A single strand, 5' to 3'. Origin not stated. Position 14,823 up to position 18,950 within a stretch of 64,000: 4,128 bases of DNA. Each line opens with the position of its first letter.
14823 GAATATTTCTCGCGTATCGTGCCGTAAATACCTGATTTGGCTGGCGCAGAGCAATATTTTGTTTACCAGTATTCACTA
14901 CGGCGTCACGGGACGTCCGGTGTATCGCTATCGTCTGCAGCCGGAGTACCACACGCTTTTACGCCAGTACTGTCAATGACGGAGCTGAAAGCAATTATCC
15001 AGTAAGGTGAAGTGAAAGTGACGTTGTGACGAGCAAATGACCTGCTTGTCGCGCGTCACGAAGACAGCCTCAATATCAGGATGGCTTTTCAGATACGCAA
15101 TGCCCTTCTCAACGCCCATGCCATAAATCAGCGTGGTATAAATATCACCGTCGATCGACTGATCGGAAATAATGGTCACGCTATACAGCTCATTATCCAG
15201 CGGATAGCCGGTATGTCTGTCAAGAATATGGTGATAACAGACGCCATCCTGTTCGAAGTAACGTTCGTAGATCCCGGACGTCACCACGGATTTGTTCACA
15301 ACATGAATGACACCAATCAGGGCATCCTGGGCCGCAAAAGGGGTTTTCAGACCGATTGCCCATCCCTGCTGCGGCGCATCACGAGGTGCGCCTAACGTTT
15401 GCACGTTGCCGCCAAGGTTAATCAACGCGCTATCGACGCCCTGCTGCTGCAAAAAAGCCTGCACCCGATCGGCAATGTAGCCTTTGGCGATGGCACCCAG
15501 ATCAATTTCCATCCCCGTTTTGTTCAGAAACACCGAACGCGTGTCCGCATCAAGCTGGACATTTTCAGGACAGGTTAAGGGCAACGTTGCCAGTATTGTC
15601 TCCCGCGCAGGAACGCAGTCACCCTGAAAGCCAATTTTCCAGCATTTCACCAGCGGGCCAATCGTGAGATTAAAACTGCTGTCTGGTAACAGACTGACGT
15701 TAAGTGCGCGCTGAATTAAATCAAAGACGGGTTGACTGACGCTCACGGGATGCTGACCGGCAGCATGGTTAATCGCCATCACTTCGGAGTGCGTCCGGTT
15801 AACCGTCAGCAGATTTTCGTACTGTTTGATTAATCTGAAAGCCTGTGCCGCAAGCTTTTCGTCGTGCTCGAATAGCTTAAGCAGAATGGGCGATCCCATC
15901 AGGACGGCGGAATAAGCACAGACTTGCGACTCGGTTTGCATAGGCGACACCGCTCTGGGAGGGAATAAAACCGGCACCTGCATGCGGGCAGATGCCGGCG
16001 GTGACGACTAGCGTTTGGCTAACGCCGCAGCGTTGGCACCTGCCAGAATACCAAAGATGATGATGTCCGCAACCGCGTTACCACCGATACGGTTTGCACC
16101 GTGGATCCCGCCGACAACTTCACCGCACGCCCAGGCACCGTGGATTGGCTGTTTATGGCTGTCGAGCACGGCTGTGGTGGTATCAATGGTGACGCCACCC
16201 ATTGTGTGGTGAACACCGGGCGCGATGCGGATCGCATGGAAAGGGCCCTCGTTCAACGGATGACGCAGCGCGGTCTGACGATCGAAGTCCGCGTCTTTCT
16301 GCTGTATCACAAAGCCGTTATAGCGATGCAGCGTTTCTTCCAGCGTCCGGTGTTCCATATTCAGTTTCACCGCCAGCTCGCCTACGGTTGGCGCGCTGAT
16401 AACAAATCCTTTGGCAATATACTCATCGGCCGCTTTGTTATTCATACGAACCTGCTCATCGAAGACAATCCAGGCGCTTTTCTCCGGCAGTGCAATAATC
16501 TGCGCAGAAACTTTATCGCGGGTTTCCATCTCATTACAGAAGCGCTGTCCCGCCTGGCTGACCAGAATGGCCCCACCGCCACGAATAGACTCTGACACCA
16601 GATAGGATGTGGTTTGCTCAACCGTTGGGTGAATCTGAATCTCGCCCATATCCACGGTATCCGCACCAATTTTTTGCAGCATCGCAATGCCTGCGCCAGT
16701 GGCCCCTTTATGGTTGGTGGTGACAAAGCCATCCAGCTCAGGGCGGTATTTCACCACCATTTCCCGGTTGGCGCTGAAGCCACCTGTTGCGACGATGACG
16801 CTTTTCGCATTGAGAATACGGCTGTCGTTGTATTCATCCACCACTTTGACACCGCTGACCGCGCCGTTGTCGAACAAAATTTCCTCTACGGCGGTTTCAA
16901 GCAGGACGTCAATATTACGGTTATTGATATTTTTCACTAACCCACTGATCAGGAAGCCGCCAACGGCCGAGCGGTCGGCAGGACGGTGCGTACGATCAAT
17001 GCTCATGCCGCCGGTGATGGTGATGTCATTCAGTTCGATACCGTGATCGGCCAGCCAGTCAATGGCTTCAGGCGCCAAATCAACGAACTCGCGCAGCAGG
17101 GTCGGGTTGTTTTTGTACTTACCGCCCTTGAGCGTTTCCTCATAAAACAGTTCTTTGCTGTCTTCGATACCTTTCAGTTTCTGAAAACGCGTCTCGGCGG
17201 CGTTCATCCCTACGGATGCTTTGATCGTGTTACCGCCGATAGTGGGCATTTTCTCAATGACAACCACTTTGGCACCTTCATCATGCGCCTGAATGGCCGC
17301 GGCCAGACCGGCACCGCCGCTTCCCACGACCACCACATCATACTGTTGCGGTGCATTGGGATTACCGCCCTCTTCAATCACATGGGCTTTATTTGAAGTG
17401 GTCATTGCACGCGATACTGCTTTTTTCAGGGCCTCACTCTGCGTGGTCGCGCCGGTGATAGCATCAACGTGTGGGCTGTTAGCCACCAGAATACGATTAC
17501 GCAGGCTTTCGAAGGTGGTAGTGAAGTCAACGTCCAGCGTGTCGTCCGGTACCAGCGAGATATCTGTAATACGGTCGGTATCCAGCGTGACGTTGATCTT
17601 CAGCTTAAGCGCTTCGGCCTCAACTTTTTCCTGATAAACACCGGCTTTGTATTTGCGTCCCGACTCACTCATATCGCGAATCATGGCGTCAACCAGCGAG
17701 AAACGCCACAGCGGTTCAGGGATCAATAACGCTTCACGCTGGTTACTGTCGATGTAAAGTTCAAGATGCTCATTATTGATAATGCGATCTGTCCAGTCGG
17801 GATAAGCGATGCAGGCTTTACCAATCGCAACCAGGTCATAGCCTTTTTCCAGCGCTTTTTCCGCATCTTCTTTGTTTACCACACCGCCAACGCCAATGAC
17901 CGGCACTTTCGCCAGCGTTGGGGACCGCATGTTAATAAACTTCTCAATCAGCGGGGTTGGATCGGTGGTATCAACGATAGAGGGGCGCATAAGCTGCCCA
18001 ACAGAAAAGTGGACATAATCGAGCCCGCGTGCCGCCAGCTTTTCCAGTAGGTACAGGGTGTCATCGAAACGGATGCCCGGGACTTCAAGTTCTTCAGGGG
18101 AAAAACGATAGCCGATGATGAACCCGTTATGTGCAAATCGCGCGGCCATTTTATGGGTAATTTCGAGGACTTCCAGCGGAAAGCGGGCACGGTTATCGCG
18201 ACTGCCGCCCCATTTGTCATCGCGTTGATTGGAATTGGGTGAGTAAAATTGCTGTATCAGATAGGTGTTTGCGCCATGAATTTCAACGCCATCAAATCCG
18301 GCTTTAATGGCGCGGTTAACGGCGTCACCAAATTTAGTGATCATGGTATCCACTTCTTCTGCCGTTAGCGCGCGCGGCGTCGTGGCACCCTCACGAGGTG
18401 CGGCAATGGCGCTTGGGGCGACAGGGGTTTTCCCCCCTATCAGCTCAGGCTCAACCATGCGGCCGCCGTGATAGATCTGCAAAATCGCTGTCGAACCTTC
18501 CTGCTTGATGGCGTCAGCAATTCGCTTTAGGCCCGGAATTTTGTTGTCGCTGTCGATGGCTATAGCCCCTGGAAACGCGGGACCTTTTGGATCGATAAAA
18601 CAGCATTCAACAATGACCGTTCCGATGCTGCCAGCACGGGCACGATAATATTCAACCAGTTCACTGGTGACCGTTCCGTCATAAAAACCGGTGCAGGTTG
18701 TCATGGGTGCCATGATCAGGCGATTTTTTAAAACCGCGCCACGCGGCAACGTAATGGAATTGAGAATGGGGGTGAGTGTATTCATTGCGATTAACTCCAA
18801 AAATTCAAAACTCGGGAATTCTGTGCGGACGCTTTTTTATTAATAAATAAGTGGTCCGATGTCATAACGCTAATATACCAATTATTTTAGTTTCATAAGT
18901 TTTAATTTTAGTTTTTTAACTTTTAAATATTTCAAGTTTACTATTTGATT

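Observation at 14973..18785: Cytoplasmic ApbE plus a 925-aa three-domain (OYE / FMN_bind / FAD_binding_2) reductase: candidate soluble NADH:fumarate or 2-enoate reductase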

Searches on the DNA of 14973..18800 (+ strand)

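Call 9: search_dna_similar(query=window:14973-18800:+, collection=plasmids, mode=near, max_rows=15)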
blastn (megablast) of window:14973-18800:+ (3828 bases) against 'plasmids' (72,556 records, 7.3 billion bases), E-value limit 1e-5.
Records with a match: 47; places in all: 47; records where one place covers at least 80% of the query: 37.
Best place of each record, by identity: >=99% 10; 95-99% 5; 80-90% 7; 60-80% 25.
By first word of the organism name: Pantoea 34; Rahnella 10; Duffyella 3.
By predicted mobility (MOB-suite, as given by PLSDB): non-mobilizable 47.
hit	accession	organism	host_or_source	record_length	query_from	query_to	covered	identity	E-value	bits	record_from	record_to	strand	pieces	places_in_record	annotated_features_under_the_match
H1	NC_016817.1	Pantoea ananatis LMG 5342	-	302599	1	3828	100%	99.9%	0e+0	7042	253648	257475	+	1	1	flavocytochrome c | FAD:protein FMN transferase | dcuR: two-component system response regulator DcuR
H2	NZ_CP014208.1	Pantoea ananatis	rice,Whole organism,environmental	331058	1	3828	100%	99.9%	0e+0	7042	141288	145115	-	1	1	flavocytochrome c | FAD:protein FMN transferase | dcuR: two-component system response regulator DcuR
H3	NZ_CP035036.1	Pantoea ananatis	tissue sample,sugarcane root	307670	1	3828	100%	99.8%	0e+0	7031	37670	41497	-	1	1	flavocytochrome c | FAD:protein FMN transferase | dcuR: two-component system response regulator DcuR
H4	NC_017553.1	Pantoea ananatis PA13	-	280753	1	3828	100%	99.8%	0e+0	7031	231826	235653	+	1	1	flavocytochrome c | FAD:protein FMN transferase | dcuR: two-component system response regulator DcuR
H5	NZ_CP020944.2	Pantoea ananatis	Allium cepa,tissue sample,Toombs County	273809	1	3828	100%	99.7%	0e+0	7014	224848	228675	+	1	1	flavocytochrome c | FAD:protein FMN transferase | dcuR: two-component system response regulator DcuR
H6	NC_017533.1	Pantoea ananatis AJ13355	-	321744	1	3828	100%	99.7%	0e+0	7003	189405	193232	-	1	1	flavocytochrome c | FAD:protein FMN transferase | dcuR: two-component system response regulator DcuR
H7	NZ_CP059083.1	Pantoea ananatis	Allium cepa,onion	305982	1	3828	100%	99.7%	0e+0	6998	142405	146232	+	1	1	flavocytochrome c | FAD:protein FMN transferase | dcuR: two-component system response regulator DcuR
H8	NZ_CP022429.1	Pantoea ananatis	rice,cell culture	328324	1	3828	100%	99.6%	0e+0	6992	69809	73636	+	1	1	flavocytochrome c | FAD:protein FMN transferase | dcuR: two-component system response regulator DcuR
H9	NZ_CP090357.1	Pantoea ananatis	mixed culture,plant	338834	1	3828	100%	99.6%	0e+0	6975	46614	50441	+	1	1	flavocytochrome c | FAD:protein FMN transferase | dcuR: two-component system response regulator DcuR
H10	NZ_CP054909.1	Pantoea ananatis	-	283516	1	3828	100%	99.4%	0e+0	6942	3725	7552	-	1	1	flavocytochrome c | FAD:protein FMN transferase | dcuR: two-component system response regulator DcuR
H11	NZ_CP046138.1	Pantoea sp. RSPAM1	Oryza sativa,Whole organism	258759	1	3828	100%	97.8%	0e+0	6604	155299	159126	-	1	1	flavocytochrome c | FAD:protein FMN transferase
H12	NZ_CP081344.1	Pantoea ananatis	whole organism,rice leaf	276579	1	3828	100%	97.7%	0e+0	6582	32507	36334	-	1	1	flavocytochrome c | FAD:protein FMN transferase | dcuR: two-component system response regulator DcuR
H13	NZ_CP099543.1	Pantoea ananatis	Oryza sativa,cell culture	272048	1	3828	100%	97.7%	0e+0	6582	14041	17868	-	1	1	flavocytochrome c | FAD:protein FMN transferase | dcuR: two-component system response regulator DcuR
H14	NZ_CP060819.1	Pantoea ananatis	Laodelphax striatellus,cell ...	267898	1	3828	100%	97.5%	0e+0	6549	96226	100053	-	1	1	flavocytochrome c | FAD:protein FMN transferase | dcuR: two-component system response regulator DcuR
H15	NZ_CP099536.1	Pantoea ananatis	Oryza sativa,cell culture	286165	1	3828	100%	97.5%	0e+0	6543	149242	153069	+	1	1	flavocytochrome c | FAD:protein FMN transferase | dcuR: two-component system response regulator DcuR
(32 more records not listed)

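Call 10: get_annotated_region(hit=H1, flank=9000)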
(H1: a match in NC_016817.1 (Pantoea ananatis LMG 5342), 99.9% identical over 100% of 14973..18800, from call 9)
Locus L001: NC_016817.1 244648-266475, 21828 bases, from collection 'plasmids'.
description: Pantoea ananatis LMG 5342 plasmid pPANA10, complete sequence
organism: Pantoea ananatis LMG 5342 (NCBI taxid 1123863)
taxonomy: Bacteria; Pseudomonadota; Gammaproteobacteria; Enterobacterales; Erwiniaceae; Pantoea; Pantoea ananatis; Pantoea ananatis LMG 5342
host: -; source: -; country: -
typing (MOB-suite, as given by PLSDB): non-mobilizable; replicon rep_cluster_1232
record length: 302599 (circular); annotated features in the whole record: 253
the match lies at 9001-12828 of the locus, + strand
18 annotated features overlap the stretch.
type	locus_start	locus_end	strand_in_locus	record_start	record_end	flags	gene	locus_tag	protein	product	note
CDS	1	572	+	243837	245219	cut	-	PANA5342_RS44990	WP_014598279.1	diaminobutyrate--2-oxoglutarate transaminase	GO:0009058 - biosynthetic process [Evidence IEA]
CDS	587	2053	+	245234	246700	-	-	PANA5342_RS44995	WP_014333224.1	aspartate aminotransferase family protein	-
CDS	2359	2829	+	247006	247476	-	-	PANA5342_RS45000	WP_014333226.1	DUF1203 domain-containing protein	-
CDS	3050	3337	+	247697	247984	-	-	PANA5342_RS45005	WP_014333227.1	VF530 family protein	-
CDS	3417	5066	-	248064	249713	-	mqo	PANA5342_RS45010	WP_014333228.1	malate dehydrogenase (quinone)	GO:0006099 - tricarboxylic acid cycle [Evidence IEA]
CDS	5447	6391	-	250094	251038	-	-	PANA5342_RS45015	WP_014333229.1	Rpn family recombination-promoting nuclease/putative transposase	-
CDS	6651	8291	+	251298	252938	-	-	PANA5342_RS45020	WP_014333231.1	sensor histidine kinase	-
CDS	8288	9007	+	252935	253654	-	dcuR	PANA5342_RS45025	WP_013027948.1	two-component system response regulator DcuR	GO:0000160 - phosphorelay signal transduction system [Evidence IEA]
CDS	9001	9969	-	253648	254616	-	-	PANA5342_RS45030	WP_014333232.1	FAD:protein FMN transferase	GO:0017013 - protein flavinylation [Evidence IEA]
CDS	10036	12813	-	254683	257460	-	-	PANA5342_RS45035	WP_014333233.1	flavocytochrome c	-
CDS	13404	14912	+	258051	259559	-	-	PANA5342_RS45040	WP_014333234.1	DASS family sodium-coupled anion symporter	GO:0006820 - monoatomic anion transport [Evidence IEA]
CDS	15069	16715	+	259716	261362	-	fumA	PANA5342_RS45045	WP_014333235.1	class I fumarate hydratase FumA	-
CDS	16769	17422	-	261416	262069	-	-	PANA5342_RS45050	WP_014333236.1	SDR family oxidoreductase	-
CDS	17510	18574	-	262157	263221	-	-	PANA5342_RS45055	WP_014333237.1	SDR family oxidoreductase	-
CDS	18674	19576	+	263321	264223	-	-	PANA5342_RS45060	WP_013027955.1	LysR family transcriptional regulator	-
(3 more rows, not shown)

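Call 63: search_dna_similar(query=window:16008-18785:+, collection=ecoli_genomes, mode=distant, max_rows=8)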
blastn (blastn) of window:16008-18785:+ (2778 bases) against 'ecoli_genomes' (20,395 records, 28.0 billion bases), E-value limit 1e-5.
Records with a match: 3; places in all: 3; records where one place covers at least 80% of the query: 0.
Genomes with a match: 3 of 5426; with a place that covers at least 80% of the query: 0. Places per genome that has any: lowest 1, median 1, highest 1. On chromosomes: 1 places; on plasmids: 2.
Best place of each record, by identity: 60-80% 3.
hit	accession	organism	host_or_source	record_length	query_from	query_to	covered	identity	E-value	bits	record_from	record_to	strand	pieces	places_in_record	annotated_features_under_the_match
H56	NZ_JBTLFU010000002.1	Escherichia coli strain 1217KP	Homo sapiens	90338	2166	2326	6%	70.7%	5e-10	77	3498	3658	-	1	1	NADH-dependent flavin oxidoreductase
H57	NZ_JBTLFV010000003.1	Escherichia coli strain 1218KP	Homo sapiens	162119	2166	2326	6%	70.7%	5e-10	77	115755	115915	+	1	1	NADH-dependent flavin oxidoreductase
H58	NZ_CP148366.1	Escherichia coli strain Z1323HEC0300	Homo sapiens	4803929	2162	2286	4%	72.9%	3e-6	65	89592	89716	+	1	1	alkene reductase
